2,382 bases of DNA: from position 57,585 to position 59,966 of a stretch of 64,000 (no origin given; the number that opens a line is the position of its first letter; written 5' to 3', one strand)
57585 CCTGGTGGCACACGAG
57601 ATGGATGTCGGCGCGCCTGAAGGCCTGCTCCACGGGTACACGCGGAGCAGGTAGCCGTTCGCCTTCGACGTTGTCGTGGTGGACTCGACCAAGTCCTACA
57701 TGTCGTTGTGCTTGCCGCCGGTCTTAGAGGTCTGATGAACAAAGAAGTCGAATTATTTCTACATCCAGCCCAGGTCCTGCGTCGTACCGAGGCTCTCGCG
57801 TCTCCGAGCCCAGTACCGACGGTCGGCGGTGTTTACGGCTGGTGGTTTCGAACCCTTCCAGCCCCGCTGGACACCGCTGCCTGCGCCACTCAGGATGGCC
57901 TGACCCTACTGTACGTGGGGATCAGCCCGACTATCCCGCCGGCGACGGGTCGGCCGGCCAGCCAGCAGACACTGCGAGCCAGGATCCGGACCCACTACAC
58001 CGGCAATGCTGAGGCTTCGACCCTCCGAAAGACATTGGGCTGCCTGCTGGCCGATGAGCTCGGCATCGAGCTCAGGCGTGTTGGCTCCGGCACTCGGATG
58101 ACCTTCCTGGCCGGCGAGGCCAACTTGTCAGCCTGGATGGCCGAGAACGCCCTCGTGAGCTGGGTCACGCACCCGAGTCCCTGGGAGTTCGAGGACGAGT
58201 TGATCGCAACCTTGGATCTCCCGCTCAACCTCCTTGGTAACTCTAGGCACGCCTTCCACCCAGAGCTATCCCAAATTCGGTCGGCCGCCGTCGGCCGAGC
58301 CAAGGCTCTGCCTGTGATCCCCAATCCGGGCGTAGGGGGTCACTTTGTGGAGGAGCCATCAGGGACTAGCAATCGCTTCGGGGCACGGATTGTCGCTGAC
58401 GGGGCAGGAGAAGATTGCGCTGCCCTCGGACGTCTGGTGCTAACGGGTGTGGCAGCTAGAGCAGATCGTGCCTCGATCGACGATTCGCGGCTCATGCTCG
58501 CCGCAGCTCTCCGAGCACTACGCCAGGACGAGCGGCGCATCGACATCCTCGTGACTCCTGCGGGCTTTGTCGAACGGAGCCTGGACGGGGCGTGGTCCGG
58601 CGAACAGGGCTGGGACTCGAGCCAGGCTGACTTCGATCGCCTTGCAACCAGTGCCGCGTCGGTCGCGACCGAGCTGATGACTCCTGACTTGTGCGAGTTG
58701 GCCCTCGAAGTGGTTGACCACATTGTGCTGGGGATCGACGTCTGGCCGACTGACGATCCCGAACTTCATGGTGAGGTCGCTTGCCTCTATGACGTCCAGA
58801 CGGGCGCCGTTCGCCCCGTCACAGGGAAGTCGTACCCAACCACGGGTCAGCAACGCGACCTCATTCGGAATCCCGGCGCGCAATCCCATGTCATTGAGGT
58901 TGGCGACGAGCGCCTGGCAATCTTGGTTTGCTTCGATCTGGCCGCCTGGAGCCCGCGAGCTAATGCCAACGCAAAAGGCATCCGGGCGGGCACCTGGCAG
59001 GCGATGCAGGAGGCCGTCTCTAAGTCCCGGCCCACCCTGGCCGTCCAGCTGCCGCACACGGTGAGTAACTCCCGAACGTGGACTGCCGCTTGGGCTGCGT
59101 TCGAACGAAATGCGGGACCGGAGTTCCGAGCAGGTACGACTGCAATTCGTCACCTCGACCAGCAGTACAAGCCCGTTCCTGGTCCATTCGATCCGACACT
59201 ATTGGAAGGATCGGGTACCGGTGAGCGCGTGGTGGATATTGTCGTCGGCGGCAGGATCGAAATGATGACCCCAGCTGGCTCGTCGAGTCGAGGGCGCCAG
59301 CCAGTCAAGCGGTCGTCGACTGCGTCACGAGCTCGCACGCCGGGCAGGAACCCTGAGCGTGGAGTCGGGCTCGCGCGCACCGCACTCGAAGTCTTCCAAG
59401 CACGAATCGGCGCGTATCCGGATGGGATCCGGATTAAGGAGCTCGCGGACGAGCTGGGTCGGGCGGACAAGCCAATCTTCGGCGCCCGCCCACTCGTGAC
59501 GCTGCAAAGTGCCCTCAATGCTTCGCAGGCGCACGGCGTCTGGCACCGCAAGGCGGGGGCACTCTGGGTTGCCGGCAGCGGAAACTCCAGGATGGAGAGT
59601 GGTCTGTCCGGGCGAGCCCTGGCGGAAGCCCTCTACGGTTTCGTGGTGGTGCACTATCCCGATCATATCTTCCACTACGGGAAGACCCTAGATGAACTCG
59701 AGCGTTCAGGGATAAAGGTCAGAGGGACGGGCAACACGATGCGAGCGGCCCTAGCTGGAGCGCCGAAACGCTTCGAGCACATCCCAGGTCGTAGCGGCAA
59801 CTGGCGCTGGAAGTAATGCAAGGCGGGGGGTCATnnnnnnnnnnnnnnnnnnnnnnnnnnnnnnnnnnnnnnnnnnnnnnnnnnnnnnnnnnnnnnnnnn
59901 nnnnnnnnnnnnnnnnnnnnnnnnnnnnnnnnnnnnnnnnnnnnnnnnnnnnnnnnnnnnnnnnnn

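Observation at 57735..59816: Unusual GIY-YIG / CN-hydrolase-like / HARE-HTH-like domain combination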

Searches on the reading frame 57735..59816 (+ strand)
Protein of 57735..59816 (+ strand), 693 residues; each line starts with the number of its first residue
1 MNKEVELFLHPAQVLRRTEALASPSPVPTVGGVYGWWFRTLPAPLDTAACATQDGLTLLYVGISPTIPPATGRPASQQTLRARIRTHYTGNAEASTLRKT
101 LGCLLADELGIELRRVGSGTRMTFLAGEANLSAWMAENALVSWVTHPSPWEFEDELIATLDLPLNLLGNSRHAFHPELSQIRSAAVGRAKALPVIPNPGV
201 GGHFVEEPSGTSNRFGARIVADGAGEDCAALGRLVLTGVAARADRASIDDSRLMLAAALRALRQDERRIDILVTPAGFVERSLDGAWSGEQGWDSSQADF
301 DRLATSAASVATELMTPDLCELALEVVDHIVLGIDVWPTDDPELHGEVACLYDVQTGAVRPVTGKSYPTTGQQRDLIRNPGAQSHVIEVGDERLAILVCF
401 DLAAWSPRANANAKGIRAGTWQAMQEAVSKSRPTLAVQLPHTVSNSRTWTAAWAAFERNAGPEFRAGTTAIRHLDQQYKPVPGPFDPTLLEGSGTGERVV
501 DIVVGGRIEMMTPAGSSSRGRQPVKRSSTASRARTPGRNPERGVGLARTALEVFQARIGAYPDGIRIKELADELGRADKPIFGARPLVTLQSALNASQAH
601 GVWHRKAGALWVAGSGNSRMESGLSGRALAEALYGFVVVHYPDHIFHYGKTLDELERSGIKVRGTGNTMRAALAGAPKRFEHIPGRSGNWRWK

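Call 3: search_protein_families(library=pfam, proteins=[window:57735-59816:+], max_evalue=0.1)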
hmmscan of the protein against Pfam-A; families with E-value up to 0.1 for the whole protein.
window:57735-59816:+ (693 aa): 1 family
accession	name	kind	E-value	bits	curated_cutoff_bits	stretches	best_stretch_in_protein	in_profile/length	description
PF20815.3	GIY_YIG_2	-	2.9e-31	108.9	22.4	1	32-183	1-152/153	GIY-YIG catalytic domain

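Call 4: search_protein_families(library=padloc, proteins=[window:57735-59816:+], max_evalue=0.01)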
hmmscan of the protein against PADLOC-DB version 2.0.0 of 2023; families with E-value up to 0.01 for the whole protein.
window:57735-59816:+ (693 aa): 0 families

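Call 5: search_protein_families(library=ncbifam, proteins=[window:57735-59816:+], max_evalue=1)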
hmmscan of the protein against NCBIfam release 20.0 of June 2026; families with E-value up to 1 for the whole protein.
window:57735-59816:+ (693 aa): 0 families

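Call 6: find_homologous_proteins(query=window:57735-59816:+)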
Query window:57735-59816:+ (693 aa): 22 proteins with E <= 0.001 among 8000 candidates.
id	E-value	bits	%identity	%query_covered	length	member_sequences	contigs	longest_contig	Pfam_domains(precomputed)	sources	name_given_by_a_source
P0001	7.5e-294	995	100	63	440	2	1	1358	-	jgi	jgi:hypothetical protein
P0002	1.5e-277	941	67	94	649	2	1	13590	PF20815.4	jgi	jgi:hypothetical protein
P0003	7.2e-276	935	63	99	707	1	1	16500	PF20815.4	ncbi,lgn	-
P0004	1.0e-274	931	63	100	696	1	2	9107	PF20815.4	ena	-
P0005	9.3e-274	928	62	99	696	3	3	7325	PF20815.4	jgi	-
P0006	1.7e-272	924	63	99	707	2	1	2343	PF20815.4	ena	-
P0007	3.0e-259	880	59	100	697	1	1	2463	PF20815.4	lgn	-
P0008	1.7e-228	778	56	99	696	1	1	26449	PF20815.4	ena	-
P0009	2.8e-227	774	57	99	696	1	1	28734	PF20815.4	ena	-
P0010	9.3e-223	760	56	98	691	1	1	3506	PF20815.4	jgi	jgi:hypothetical protein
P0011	1.7e-200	686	55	88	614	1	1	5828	PF20815.4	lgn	-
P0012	4.7e-195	668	61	74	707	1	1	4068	PF20815.4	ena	-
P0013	1.5e-188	647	58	73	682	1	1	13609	PF20815.4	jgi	jgi:GIY-YIG catalytic domain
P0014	1.4e-187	643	59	77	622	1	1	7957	PF20815.4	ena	-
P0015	2.9e-187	642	60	73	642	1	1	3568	PF20815.4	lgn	-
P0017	3.0e-59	219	56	27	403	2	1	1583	PF13847.13,PF13489.13,PF20815.4,PF13649.13,PF08241.19,PF08242.19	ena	-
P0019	2.4e-56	210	56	27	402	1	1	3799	PF13847.13,PF13489.13,PF03848.21,PF20815.4,PF13649.13,PF08241.19,PF08242.19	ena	-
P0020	2.4e-48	183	53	27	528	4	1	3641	PF26345.1,PF20815.4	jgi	jgi:hypothetical protein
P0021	3.3e-47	179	59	25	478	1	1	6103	PF20815.4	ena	-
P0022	3.0e-35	140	73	14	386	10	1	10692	PF13344.13,PF00702.33,PF20815.4,PF13242.13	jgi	-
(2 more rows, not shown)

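Call 19: find_encoding_contigs(protein=P0009, flank=10000, max_places=3)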
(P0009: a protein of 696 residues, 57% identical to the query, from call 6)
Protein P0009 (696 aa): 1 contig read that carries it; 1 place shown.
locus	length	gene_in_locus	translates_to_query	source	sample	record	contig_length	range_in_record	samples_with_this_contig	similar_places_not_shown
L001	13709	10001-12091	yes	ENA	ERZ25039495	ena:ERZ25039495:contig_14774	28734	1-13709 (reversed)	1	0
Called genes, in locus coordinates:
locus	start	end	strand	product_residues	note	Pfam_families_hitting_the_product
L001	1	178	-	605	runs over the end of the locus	PF00270:DEAD (weak), PF04851:ResIII (weak), PF00176:SNF2-rel_dom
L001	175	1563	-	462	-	-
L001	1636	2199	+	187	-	-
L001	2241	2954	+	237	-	-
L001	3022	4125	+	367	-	PF00145:DNA_methylase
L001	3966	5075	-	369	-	PF00730:HhH-GPD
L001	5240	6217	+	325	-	PF04607:RelA_SpoT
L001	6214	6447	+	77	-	-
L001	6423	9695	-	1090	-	PF00176:SNF2-rel_dom, PF00270:DEAD (weak), PF04851:ResIII, PF00271:Helicase_C, PF12137:RapA_C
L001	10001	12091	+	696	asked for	PF20815:GIY_YIG_2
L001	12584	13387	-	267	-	-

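Call 20: find_encoding_contigs(protein=P0008, flank=10000, max_places=3)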
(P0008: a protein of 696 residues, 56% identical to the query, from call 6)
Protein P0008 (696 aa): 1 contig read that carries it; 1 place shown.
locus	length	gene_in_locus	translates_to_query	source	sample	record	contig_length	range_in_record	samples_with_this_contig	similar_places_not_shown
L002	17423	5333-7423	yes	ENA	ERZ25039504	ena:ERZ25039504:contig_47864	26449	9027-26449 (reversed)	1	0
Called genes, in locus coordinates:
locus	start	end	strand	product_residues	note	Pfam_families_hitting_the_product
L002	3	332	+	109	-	?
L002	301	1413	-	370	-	PF01156:IU_nuc_hydro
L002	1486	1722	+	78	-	PF04014:MazE_antitoxin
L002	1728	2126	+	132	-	PF01850:PIN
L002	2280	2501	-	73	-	-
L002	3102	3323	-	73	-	-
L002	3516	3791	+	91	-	-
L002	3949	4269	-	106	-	-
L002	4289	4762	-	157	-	-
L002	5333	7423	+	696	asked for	PF20815:GIY_YIG_2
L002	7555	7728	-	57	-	-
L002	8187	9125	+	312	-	-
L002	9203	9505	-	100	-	-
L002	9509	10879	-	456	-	PF03372:Exo_endo_phos (weak)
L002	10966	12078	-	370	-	-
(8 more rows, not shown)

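Call 21: find_encoding_contigs(protein=P0003, flank=10000, max_places=3)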
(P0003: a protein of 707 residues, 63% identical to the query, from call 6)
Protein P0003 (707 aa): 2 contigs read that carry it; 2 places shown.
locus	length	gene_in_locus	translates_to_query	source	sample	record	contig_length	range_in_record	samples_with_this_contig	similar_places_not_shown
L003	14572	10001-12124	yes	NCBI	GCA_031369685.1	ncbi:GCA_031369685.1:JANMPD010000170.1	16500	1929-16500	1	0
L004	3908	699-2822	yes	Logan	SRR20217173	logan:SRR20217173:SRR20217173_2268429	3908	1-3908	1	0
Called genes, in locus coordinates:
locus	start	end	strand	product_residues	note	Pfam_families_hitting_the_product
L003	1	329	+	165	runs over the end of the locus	PF22811:Zn_ribbon_NrdR, PF03477:ATP-cone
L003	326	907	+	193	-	PF06559:DCD_N, PF22769:DCD, PF22569:DCD_C, PF00692:dUTPase (weak)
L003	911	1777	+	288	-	PF00753:Lactamase_B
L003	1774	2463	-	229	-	PF00578:AhpC-TSA, PF08534:Redoxin, PF00085:Thioredoxin (weak), PF13098:Thioredoxin_2, PF13905:Thioredoxin_8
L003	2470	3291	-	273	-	PF02683:DsbD_TM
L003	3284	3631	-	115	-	PF05768:Glrx-like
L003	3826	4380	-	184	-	-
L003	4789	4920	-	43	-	-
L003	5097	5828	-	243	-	-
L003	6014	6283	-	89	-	-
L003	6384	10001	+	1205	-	PF13482:RNase_H_2, PF01443:Viral_helicase1 (faint), PF13245:AAA_19 (faint), PF13604:AAA_30, PF13538:UvrD_C_2 (faint), PF13086:AAA_11 (weak), PF13087:AAA_12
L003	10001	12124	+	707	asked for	PF20815:GIY_YIG_2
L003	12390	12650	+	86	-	-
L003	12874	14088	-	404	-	-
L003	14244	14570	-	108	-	?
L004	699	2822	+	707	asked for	PF20815:GIY_YIG_2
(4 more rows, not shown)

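Call 22: predict_structure(alignment_id=A1)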
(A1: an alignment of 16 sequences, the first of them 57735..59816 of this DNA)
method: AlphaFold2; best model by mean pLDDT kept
length: 693 residues; sequences in the alignment: 16
mean_pLDDT: 80.3   pTM: 0.49
mean pLDDT of the five models: 80.3, 78.9, 77.9, 77.5, 76.8
residues with pLDDT >= 90: 216; 70-90: 364; 50-70: 59; < 50: 54
segments of 3 or more residues with pLDDT < 50: 68-75, 199-212, 223-225, 512-540
pLDDT, mean of each block of 10 residues (from residue 1): 84 81 57 86 82 90 60 51 72 75 88 81 78 87 80 85 80 82 88 69 31 74 63 89 83 94 89 95 86 92 95 94 93 92 87 95 86 86 84 92 88 86 90 94 84 92 90 66 68 81 81 35 26 30 82 88 90 88 80 83 81 78 83 93 89 81 80 90 85 92
secondary structure, 60 per line:
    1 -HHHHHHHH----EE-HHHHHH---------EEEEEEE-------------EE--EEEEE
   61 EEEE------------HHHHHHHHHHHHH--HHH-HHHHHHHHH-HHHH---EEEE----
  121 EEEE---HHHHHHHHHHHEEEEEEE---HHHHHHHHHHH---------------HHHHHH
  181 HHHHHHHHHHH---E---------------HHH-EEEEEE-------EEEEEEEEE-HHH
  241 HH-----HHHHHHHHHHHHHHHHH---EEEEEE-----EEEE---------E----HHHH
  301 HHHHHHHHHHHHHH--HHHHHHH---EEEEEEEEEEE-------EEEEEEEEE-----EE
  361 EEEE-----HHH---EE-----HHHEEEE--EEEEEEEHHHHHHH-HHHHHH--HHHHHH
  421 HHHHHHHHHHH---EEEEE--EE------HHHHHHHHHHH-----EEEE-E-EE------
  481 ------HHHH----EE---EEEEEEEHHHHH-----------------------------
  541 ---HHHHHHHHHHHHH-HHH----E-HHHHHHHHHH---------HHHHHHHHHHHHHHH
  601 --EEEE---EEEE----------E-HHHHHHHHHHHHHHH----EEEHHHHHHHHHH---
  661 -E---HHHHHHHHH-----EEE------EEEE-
elements in order (helices of 4 or more, strands of 3 or more residues): H2-9 H17-22 E32-38 E56-64 H77-89 H96-104 H106-109 E113-116 E121-124 H128-138 E139-145 H149-159 H175-191 E215-220 E228-236 H238-242 H248-264 E268-273 E279-282 H297-314 H317-323 E327-337 E345-353 E359-364 E386-389 E392-398 H399-405 H407-412 H415-431 E435-439 H450-460 E466-469 H487-490 E500-506 H507-511 H544-556 H567-576 H586-600 E603-606 E610-613 H626-640 E645-647 H648-657 H666-674 E680-682 E689-692

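Call 23: find_encoding_contigs(protein=P0002, flank=10000, max_places=3)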
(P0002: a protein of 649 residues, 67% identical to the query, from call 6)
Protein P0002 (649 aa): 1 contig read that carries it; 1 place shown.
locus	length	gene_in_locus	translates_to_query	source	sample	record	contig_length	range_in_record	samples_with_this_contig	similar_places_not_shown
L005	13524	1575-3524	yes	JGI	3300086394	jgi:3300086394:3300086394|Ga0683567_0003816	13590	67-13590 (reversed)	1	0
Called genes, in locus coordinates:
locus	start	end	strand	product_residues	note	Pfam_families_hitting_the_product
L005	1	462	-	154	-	?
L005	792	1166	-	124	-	-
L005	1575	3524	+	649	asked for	PF20815:GIY_YIG_2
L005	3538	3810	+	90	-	-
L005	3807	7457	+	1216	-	PF05729:NACHT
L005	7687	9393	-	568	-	PF08378:NERD (weak), PF00580:UvrD-helicase (faint), PF13191:AAA_16 (weak), PF13245:AAA_19, PF13401:AAA_22 (weak), PF13538:UvrD_C_2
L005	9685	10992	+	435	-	PF00149:Metallophos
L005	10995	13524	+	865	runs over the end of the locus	?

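Call 24: find_encoding_contigs(protein=P0013, flank=10000, max_places=3)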
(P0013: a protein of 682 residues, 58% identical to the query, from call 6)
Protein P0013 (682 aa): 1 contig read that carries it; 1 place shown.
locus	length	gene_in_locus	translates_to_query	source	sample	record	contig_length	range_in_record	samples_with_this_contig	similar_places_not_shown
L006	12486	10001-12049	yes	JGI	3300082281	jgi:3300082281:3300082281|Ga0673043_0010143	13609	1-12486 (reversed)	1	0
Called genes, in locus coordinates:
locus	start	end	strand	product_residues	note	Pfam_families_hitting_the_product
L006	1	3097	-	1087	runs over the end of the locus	PF18731:HEPN_Swt1, PF04465:DUF499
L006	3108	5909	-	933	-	PF06634:DUF1156, PF01170:UPF0020 (faint)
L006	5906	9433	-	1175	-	PF00176:SNF2-rel_dom, PF00270:DEAD, PF04851:ResIII, PF00271:Helicase_C, PF13020:NOV_C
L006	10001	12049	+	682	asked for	PF20815:GIY_YIG_2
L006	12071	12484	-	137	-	?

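Call 27: fold_search(model_id=the predicted structure, library=pdb)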
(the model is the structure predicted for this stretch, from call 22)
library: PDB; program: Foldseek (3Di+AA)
matches with E <= 10: 547; with E <= 0.001: 63
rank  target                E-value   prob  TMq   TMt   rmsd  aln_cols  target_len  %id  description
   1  5jqn                  5.5e-07  1.00  0.20  0.48   6.6       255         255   16  NitN Amidase from Neterenkonia sp. AN1 after thrombin His-tag removal. (released 2016-05-18)
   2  4izu                  7.7e-07  1.00  0.21  0.50   9.1       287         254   16  The E41Q mutant of the amidase from Nesterenkonia sp. AN1 showing the result of Michael addition of acrylamide at the ac (released 2014-02-12)
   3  3wuy_B                9.7e-07  1.00  0.21  0.47   9.1       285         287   12  Crystal structure of Nit6803 (released 2014-12-31)
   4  4izv                  1.1e-06  1.00  0.21  0.49  10.8       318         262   15  The E41Q/C145A double mutant of the amidase from Nesterenkonia sp. AN1 in complex with acrylamide (released 2014-02-12)
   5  3hkx                  1.1e-06  1.00  0.21  0.48   9.4       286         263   16  Crystal structure analysis of an amidase from Nesterenkonia sp. (released 2009-06-09)
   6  6zby_A                2.0e-06  1.00  0.21  0.41   8.8       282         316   14  Cryo-EM structure of the nitrilase from Pseudomonas fluorescens EBC191 at 3.3 Angstroms (released 2021-06-30)
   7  8c5i_A                2.8e-06  1.00  0.21  0.41  19.6       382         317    7  Cyanide dihydratase from Bacillus pumilus C1 variant - Q86R,H305K,H308K,H323K (released 2023-01-18)
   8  4h5u_C                3.1e-06  1.00  0.21  0.45   7.5       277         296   10  Structural insights into yeast Nit2: wild-type yeast Nit2 (released 2013-07-31)
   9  5h8k_B                3.5e-06  1.00  0.19  0.38   9.4       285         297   10  Crystal structure of Medicago truncatula N-carbamoylputrescine amidohydrolase (MtCPA) C158S mutant (released 2016-04-20)
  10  2vhh_A                3.7e-06  1.00  0.20  0.34  11.4       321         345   11  Crystal structure of a pyrimidine degrading enzyme from Drosophila melanogaster (released 2008-03-25)
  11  5h8k_I                3.9e-06  1.00  0.20  0.42   9.2       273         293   10  Crystal structure of Medicago truncatula N-carbamoylputrescine amidohydrolase (MtCPA) C158S mutant (released 2016-04-20)
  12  4izt                  3.9e-06  1.00  0.21  0.47   9.2       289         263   15  The E41Q mutant of the amidase from Nesterenkonia sp. AN1 showing covalent addition of the acetamide moiety of fluoroace (released 2014-02-12)
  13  8aq2                  4.6e-06  1.00  0.19  0.25  20.8       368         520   12  In meso structure of the membrane integral lipoprotein N-acyltransferase Lnt from P. aeruginosa covalently linked with T (released 2023-07-12)
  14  5nz5                  4.8e-06  1.00  0.21  0.49   8.9       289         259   16  A C145S mutant of Nesterenkonia AN1 amidase from the nitrilase superfamily (released 2018-06-13)
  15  2vhi_H                4.8e-06  1.00  0.21  0.38  10.5       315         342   11  Crystal structure of a pyrimidine degrading enzyme from Drosophila melanogaster (released 2008-03-25)
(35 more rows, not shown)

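Call 86: find_encoding_contigs(protein=P0004, flank=10000, max_places=3)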
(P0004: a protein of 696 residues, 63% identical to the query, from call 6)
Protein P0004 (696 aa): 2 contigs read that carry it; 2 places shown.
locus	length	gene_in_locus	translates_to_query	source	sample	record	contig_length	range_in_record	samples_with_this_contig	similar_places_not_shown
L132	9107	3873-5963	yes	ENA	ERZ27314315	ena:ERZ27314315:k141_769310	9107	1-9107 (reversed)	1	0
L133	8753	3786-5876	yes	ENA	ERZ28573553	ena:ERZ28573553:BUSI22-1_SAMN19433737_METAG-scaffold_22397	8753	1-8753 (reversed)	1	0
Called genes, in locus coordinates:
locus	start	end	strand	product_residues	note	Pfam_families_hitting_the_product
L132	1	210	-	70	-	?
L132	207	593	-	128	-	PF05168:HEPN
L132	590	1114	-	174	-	PF01909:NTP_transf_2, PF18765:Polbeta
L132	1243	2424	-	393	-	PF01402:RHH_1 (weak)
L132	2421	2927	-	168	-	PF11848:DUF3368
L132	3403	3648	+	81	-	-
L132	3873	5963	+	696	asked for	PF20815:GIY_YIG_2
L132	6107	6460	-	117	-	-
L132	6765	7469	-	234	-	-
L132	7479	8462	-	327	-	PF08241:Methyltransf_11 (faint), PF01170:UPF0020 (faint), PF01555:N6_N4_Mtase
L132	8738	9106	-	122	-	?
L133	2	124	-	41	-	?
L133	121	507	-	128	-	PF05168:HEPN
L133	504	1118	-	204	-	PF13412:HTH_24 (weak), PF12802:MarR_2 (weak), PF01909:NTP_transf_2, PF18765:Polbeta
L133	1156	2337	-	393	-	PF01402:RHH_1 (weak)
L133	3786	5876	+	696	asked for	PF20815:GIY_YIG_2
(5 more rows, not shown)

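Call 87: find_encoding_contigs(protein=P0014, flank=10000, max_places=3)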
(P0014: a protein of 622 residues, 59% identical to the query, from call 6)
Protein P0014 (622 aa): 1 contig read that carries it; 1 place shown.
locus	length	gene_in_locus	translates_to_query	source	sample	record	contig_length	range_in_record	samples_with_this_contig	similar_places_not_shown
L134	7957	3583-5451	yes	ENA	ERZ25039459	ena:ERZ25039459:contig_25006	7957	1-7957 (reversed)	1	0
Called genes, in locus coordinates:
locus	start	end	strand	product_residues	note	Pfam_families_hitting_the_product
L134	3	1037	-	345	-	?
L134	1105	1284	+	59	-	-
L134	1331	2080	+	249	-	-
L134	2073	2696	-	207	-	PF20033:DUF6438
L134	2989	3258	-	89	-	-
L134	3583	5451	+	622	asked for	PF20815:GIY_YIG_2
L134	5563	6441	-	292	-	PF13538:UvrD_C_2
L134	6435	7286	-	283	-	PF08378:NERD (weak)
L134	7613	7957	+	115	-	?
